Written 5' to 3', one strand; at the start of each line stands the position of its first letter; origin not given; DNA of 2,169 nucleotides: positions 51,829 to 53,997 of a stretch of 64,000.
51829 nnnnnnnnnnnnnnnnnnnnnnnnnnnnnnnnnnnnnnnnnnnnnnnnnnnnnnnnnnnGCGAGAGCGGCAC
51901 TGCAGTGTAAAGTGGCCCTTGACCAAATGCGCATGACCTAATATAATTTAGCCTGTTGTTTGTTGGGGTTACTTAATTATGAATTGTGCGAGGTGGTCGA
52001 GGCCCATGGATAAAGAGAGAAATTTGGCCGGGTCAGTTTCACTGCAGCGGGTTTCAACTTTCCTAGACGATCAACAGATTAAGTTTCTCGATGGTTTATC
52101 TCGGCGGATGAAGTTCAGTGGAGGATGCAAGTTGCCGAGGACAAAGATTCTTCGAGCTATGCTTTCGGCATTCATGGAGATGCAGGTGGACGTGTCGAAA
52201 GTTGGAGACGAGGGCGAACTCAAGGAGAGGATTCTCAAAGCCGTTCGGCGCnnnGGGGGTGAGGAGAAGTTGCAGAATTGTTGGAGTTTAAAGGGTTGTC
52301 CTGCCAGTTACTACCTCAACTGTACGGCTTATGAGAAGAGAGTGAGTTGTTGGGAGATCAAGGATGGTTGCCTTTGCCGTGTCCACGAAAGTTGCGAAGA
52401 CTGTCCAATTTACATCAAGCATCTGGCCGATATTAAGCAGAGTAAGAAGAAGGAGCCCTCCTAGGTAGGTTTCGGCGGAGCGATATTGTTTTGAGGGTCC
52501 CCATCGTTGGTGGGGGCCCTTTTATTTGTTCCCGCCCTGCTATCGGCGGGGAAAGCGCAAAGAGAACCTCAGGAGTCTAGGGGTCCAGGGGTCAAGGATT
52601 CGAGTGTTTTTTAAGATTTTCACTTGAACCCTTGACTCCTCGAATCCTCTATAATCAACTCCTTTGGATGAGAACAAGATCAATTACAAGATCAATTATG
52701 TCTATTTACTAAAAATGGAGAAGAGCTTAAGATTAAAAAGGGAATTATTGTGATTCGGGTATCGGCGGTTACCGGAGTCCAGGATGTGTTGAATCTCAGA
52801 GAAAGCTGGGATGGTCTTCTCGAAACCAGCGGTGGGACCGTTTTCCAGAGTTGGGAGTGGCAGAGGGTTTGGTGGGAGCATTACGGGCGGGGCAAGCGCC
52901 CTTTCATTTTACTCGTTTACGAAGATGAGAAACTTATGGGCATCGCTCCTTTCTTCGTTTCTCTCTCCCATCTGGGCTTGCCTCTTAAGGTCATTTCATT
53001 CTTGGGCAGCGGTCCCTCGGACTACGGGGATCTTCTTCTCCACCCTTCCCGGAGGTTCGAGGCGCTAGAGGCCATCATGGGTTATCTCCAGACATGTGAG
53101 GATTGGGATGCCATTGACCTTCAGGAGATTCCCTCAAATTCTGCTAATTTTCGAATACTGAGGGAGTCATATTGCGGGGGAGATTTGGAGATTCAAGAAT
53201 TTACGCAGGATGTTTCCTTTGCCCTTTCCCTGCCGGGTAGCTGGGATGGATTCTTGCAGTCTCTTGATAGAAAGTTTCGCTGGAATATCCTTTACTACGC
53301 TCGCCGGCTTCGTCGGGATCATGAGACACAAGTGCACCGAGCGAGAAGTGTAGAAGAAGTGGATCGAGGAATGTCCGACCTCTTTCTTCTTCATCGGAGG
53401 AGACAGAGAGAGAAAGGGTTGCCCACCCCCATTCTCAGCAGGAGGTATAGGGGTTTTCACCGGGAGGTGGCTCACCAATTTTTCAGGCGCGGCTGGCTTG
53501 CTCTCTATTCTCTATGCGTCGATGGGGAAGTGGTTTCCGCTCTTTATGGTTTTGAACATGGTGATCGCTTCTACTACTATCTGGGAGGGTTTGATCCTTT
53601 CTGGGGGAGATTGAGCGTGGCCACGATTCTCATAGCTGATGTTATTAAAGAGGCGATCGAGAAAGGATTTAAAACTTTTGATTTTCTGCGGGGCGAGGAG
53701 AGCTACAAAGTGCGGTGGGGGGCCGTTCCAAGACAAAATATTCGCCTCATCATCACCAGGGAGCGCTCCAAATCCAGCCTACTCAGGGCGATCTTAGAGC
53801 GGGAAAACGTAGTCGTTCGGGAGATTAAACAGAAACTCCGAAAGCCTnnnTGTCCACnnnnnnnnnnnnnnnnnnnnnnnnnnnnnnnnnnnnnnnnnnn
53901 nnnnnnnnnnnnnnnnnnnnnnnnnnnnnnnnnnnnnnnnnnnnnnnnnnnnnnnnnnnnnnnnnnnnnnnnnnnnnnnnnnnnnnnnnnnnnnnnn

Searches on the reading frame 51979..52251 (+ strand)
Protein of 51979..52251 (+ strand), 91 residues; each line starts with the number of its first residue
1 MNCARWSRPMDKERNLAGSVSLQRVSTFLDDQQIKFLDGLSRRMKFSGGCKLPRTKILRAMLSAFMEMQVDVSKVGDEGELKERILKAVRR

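Call 66: search_protein_families(library=pfam, max_evalue=0.1, proteins=[window:51979-52251:+])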
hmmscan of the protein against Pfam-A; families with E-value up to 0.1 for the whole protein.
window:51979-52251:+ (91 aa): 1 family
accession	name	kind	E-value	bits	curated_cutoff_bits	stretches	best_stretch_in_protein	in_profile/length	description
PF09249.16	tRNA_NucTransf2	-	0.032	14.9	27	1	9-31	77-99/113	tRNA nucleotidyltransferase, second domain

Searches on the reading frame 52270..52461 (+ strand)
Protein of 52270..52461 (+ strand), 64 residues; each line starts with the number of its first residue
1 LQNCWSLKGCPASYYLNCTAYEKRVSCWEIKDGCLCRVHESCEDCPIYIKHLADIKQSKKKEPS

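Call 8: search_protein_families(library=ncbifam, max_evalue=1, proteins=[window:52270-52461:+])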
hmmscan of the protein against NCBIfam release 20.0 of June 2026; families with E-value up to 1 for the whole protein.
seq(64 aa): 1 family
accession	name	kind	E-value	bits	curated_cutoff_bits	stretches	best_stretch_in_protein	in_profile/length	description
NF047807.1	LIC10920_lipo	equivalog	0.16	11.2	210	1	6-50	162-205/217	LIC10920 family plasminogen-binding lipoprotein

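Call 9: search_protein_families(library=pfam, max_evalue=1, proteins=[window:52270-52461:+])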
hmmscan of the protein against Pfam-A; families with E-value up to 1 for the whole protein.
seq(64 aa): 0 families
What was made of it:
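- Tried and rejected: Pfam and NCBIfam scans of the fused sequence, both ORFs and the 52270 protein found nothing usable (calls 8, 9).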

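Call 21: find_homologous_proteins(query=window:52270-52461:+, max_evalue=0.01)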
Query seq(64 aa) (64 aa): 1 proteins with E <= 0.01 among 1 candidates.
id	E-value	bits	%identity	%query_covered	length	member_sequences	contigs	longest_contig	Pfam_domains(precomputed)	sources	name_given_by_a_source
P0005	1.3e-33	132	89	100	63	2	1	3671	-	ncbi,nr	ncbi:MAG TPA: hypothetical protein DCW86_02675 [Actinobacteria bacterium]|nr:hypothetical protein [A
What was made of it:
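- Tried and rejected: It returned a single 89%-identical hit (call 21).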

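Call 30: search_protein_families(library=ncbifam, max_evalue=1, proteins=[P0005])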
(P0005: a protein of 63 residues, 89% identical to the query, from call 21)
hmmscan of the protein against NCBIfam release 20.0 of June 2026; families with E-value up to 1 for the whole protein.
P0005 (63 aa): 0 families

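Call 31: search_protein_families(library=pfam, max_evalue=1, proteins=[P0005])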
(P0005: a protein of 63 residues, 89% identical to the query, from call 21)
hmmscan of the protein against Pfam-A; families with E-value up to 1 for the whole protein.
P0005 (63 aa): 2 families
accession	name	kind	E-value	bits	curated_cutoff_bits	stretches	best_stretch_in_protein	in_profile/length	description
PF04417.17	DUF501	-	0.047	14.1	23.8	1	8-56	25-72/139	Protein of unknown function (DUF501)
PF25174.1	Beta-prop_THOC3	-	0.17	11.3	305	1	2-44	172-214/272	THOC3 beta-propeller domain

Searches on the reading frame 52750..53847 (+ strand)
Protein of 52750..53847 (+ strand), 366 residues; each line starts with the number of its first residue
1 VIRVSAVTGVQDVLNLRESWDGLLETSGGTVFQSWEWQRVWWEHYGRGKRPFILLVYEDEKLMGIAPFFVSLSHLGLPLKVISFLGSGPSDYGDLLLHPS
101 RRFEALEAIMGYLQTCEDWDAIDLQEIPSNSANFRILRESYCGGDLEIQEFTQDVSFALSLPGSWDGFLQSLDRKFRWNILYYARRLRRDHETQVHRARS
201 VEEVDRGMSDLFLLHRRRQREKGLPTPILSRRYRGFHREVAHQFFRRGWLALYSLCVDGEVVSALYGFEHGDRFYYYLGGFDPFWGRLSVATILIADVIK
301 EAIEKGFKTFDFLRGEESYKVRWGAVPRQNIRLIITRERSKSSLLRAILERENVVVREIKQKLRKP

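Call 66: search_protein_families(library=pfam, max_evalue=0.1, proteins=[window:52750-53847:+])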
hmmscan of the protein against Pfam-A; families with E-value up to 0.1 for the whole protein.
window:52750-53847:+ (366 aa): 1 family
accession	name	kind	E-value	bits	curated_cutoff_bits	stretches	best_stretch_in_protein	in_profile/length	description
PF13480.13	Acetyltransf_6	-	2.9e-32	112.2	22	1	174-320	1-142/143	Acetyltransferase (GNAT) domain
